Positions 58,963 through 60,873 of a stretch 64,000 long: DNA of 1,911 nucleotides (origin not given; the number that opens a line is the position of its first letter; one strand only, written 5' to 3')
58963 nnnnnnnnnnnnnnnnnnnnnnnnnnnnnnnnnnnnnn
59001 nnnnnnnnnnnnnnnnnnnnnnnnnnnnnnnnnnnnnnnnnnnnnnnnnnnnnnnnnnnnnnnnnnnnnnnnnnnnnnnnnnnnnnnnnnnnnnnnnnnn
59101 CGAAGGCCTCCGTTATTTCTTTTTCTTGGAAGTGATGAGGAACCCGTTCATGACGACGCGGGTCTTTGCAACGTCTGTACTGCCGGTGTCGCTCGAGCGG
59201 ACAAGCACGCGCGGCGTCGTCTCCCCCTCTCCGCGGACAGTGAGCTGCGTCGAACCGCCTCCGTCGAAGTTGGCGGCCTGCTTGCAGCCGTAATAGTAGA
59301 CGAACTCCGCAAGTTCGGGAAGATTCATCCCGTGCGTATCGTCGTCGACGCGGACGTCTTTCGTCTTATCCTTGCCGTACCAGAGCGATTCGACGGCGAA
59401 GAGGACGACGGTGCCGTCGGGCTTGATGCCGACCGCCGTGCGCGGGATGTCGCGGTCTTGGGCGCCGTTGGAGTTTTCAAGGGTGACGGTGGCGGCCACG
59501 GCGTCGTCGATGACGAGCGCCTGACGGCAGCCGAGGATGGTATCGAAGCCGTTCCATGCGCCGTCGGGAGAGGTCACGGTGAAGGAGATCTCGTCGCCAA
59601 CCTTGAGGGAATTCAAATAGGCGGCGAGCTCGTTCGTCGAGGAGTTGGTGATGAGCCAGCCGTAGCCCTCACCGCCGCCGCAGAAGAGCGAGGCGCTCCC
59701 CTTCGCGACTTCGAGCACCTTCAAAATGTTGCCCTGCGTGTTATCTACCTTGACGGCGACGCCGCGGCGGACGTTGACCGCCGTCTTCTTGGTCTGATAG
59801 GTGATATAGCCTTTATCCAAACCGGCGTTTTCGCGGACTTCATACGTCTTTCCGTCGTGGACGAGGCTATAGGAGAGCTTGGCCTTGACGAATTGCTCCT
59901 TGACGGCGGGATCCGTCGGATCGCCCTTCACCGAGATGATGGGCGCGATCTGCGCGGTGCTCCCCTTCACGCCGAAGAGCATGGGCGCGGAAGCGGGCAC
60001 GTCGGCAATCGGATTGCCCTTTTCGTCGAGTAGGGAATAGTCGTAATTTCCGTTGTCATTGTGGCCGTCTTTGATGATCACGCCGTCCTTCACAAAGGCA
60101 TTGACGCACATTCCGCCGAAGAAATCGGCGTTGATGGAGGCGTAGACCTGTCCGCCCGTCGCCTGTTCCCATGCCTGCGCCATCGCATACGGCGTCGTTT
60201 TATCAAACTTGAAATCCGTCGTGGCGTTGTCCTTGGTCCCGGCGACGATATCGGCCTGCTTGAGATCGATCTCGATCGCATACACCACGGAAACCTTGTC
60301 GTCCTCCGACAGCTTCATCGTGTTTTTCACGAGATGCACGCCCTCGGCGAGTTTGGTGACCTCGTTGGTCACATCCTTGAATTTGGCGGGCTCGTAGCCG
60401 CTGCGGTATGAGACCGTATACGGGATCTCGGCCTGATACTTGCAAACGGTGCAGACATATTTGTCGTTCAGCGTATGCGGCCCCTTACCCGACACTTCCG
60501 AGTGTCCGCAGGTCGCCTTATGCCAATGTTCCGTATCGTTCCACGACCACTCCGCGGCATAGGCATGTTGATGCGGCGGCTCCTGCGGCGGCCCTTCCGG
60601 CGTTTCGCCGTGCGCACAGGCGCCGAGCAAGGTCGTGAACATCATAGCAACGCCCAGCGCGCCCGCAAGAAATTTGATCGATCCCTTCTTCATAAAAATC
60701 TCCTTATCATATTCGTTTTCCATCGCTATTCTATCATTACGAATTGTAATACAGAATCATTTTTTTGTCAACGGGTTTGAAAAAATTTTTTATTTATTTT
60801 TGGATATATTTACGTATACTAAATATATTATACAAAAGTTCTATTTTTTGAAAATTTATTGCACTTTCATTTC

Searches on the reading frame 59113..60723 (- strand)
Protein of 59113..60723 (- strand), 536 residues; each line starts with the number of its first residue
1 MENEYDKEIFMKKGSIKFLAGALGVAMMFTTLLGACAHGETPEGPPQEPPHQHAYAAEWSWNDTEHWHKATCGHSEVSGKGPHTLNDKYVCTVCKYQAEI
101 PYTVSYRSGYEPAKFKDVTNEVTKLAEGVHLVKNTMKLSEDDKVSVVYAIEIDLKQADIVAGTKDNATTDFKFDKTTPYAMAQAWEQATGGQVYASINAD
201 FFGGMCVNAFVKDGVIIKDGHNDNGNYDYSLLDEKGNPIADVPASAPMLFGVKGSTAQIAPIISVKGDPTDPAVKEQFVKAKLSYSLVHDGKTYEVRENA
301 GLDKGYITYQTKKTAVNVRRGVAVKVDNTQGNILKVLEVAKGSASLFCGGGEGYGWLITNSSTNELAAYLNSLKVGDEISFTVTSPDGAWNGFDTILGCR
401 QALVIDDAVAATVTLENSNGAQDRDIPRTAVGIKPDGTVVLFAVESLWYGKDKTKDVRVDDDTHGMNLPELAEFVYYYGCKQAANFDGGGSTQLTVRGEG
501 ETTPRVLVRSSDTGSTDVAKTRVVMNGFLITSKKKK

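Call 38: search_protein_families(library=pfam, proteins=[window:59113-60723:-], max_evalue=0.001)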
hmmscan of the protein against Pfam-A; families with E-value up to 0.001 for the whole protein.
window:59113-60723:- (536 aa): 1 family
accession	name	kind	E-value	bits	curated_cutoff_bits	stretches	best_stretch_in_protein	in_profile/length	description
PF09992.14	NAGPA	-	4.8e-19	69.6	25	1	371-530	40-168/169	Phosphodiester glycosidase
